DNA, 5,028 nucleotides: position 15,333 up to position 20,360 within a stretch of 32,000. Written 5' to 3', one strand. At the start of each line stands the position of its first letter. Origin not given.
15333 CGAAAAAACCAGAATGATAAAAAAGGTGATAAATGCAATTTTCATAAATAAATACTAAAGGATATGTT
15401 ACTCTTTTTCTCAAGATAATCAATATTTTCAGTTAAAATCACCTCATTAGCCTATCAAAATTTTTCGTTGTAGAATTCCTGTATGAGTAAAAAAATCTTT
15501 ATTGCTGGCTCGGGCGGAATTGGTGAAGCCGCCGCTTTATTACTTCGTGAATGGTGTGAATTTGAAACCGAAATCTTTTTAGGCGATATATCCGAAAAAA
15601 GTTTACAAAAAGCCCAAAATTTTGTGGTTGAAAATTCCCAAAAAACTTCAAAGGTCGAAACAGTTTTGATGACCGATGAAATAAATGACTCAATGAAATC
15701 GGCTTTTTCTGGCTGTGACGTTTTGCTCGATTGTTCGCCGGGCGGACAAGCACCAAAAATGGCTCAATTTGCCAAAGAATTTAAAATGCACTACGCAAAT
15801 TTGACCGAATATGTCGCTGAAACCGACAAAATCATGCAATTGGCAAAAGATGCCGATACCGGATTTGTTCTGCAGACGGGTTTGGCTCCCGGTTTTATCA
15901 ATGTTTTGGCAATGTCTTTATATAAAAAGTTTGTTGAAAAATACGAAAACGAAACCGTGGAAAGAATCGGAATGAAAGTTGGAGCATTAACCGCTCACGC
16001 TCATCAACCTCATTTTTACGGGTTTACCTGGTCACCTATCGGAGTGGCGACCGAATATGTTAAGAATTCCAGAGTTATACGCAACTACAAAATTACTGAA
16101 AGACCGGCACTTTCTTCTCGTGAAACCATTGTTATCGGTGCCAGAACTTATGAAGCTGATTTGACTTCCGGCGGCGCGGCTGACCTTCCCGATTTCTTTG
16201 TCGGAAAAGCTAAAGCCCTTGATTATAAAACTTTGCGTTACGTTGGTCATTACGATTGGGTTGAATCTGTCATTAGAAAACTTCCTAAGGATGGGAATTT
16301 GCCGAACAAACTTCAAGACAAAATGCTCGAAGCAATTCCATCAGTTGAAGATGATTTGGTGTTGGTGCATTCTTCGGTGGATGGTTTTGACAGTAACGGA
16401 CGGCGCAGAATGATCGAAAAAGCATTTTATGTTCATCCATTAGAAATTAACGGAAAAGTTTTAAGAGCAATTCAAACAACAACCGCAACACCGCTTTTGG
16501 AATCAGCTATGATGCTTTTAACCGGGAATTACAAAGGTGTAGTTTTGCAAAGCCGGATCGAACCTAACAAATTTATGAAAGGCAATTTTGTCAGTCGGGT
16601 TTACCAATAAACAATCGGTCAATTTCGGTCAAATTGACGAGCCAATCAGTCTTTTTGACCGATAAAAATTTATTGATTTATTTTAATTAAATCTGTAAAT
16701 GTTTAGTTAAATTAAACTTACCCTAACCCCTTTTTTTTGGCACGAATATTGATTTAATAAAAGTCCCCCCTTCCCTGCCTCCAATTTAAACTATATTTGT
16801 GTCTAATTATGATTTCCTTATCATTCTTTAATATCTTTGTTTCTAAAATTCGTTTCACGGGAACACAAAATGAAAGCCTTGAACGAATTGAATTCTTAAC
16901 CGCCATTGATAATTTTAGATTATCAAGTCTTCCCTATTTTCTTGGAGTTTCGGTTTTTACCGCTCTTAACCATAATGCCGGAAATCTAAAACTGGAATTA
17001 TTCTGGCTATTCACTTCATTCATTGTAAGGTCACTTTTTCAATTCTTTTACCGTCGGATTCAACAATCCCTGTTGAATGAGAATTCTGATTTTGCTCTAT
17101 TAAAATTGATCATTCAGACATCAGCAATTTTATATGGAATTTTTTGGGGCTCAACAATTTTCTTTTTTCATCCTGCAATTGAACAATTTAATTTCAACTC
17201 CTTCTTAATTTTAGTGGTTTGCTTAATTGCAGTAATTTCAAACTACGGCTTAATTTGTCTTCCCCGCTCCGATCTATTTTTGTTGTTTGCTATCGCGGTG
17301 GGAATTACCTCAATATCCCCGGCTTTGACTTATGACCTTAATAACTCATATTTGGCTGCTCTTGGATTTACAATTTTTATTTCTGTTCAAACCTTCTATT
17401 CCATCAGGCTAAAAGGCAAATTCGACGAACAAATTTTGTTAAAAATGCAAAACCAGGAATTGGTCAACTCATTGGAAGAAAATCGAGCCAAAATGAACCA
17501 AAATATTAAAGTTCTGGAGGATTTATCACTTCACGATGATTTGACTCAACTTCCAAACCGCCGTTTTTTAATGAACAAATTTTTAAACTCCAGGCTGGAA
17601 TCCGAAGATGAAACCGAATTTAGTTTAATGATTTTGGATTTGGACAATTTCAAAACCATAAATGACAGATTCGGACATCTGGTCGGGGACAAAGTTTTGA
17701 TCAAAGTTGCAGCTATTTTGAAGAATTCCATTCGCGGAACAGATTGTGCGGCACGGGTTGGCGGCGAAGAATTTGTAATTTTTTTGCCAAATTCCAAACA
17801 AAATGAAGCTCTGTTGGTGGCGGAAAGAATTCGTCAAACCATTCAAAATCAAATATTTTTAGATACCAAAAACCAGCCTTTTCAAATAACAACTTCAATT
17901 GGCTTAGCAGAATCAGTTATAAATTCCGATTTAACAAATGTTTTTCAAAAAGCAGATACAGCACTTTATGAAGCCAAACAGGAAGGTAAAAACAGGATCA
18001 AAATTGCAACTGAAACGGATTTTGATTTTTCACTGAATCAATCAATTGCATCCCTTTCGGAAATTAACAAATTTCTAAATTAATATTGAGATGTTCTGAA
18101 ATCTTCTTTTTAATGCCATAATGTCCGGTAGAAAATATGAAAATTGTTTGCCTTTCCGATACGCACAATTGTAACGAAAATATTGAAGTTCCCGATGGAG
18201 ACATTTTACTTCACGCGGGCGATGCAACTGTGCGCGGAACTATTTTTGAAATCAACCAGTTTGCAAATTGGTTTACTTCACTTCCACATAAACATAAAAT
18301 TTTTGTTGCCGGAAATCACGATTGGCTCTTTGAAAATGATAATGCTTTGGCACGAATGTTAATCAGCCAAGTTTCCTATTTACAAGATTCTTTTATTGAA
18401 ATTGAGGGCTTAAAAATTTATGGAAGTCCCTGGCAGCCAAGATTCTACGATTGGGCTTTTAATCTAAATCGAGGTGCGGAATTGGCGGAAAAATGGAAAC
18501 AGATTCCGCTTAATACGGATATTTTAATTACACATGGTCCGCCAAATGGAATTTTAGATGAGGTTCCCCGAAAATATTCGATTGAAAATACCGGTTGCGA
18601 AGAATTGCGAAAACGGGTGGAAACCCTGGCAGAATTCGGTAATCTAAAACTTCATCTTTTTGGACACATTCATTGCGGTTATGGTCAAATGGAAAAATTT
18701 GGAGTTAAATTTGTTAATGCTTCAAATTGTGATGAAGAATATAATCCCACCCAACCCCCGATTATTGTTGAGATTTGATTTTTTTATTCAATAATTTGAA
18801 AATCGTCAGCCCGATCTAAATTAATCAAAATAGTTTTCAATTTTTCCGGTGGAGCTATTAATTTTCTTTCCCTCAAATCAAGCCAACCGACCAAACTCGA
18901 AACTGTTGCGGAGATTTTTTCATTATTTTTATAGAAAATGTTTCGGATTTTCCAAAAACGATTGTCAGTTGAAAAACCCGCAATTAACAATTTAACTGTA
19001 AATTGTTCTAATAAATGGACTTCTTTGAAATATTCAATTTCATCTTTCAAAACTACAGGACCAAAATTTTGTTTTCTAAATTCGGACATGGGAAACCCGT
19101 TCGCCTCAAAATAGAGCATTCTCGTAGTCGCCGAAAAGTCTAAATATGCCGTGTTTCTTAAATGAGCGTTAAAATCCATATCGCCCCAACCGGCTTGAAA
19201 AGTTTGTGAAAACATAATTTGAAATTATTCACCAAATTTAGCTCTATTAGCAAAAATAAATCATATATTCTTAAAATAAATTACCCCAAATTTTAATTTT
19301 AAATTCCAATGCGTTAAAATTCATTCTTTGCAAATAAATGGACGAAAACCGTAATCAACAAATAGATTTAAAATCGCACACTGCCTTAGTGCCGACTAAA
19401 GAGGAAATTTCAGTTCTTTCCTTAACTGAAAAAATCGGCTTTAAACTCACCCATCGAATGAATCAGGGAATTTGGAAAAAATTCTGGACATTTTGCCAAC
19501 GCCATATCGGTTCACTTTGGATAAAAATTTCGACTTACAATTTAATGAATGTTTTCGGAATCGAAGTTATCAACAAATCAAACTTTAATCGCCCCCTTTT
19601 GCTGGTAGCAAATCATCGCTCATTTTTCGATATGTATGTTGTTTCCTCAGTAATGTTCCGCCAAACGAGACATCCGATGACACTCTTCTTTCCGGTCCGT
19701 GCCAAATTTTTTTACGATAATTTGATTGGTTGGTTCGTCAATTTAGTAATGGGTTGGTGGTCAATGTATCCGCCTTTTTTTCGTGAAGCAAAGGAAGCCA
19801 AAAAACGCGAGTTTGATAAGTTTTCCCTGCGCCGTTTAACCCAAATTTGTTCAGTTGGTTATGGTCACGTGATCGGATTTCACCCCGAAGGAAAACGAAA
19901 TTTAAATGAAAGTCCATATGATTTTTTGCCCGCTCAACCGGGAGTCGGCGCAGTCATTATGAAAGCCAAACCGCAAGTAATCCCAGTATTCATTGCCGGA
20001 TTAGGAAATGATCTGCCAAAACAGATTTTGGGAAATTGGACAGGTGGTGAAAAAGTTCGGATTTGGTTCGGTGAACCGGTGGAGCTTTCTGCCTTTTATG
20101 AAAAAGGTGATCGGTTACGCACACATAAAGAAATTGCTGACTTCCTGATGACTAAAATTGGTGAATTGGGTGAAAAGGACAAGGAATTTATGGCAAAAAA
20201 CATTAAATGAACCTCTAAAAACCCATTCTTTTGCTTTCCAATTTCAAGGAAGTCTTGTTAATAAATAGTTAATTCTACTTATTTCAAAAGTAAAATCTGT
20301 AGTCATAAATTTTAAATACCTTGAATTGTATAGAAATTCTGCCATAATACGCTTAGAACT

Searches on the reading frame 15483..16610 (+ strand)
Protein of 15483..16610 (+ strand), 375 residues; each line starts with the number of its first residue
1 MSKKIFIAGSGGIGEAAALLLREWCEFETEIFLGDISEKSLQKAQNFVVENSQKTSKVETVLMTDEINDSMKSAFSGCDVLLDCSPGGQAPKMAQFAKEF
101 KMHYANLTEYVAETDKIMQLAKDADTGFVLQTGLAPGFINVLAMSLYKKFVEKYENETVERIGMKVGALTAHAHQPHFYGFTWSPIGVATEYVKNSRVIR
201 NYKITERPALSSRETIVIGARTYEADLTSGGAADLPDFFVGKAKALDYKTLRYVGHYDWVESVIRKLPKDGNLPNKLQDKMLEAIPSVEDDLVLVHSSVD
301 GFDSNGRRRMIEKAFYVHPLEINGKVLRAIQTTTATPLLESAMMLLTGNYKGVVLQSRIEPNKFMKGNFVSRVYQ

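Call 56: search_protein_families(library=pfam, proteins=[window:15483-16610:+], max_evalue=0.00001)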
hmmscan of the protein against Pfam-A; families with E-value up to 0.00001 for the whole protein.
window:15483-16610:+ (375 aa): 2 families
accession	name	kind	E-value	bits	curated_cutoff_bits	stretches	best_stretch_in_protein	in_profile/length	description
PF16653.10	Sacchrp_dh_C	-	1.9e-15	58.1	31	1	133-357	1-245/265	Saccharopine dehydrogenase C-terminal domain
PF03435.24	Sacchrp_dh_NADP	-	5.8e-09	36.8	25.1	1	5-125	1-122/129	Saccharopine dehydrogenase NADP binding domain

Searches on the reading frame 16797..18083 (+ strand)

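Call 56: search_protein_families(library=pfam, proteins=[window:16797-18083:+], max_evalue=0.00001)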
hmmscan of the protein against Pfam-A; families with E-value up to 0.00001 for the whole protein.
window:16797-18083:+ (428 aa): 1 family
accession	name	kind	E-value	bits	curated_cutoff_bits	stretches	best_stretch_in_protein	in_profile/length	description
PF00990.26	GGDEF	-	4.1e-47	160.4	23.8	1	245-400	2-161/161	Diguanylate cyclase, GGDEF domain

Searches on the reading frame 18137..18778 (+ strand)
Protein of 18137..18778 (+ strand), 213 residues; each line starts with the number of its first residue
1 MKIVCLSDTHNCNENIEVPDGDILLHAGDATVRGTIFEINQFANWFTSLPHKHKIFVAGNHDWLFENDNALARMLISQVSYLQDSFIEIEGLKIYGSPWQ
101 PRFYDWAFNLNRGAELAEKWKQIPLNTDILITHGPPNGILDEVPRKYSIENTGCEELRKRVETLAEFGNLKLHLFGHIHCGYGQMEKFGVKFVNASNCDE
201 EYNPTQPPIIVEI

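Call 9: search_protein_families(library=pfam, proteins=[window:18137-18778:+])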
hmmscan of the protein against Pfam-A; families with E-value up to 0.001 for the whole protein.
window:18137-18778:+ (213 aa): 2 families
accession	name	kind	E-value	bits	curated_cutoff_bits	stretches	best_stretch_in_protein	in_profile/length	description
PF00149.33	Metallophos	-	7.9e-14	53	21.5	1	1-180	1-190/191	Calcineurin-like phosphoesterase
PF12850.12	Metallophos_2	-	5.5e-07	30.1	27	1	1-195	1-132/154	Calcineurin-like phosphoesterase superfamily domain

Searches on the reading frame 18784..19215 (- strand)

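Call 9: search_protein_families(library=pfam, proteins=[window:18784-19215:-])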
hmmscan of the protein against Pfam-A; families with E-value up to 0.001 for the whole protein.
window:18784-19215:- (143 aa): 1 family
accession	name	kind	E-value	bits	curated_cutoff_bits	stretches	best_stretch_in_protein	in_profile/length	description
PF13279.12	4HBT_2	-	4e-18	66.5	25.5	1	9-127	2-119/122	Thioesterase-like superfamily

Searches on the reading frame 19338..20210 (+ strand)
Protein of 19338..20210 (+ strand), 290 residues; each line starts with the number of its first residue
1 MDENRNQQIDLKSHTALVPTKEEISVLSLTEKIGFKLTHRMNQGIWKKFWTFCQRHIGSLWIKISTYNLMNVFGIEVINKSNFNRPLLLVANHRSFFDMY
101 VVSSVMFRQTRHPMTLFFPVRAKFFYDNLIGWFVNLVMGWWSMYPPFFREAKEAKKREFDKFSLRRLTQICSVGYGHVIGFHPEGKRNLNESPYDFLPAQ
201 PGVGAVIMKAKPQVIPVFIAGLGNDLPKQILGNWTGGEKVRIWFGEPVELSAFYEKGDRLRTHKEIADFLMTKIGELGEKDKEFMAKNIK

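Call 9: search_protein_families(library=pfam, proteins=[window:19338-20210:+])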
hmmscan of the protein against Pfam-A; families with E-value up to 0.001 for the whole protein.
window:19338-20210:+ (290 aa): 1 family
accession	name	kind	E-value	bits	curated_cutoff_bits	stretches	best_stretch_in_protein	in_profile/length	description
PF01553.26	Acyltransferase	-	3.5e-15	56.4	23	1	75-219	2-131/132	Acyltransferase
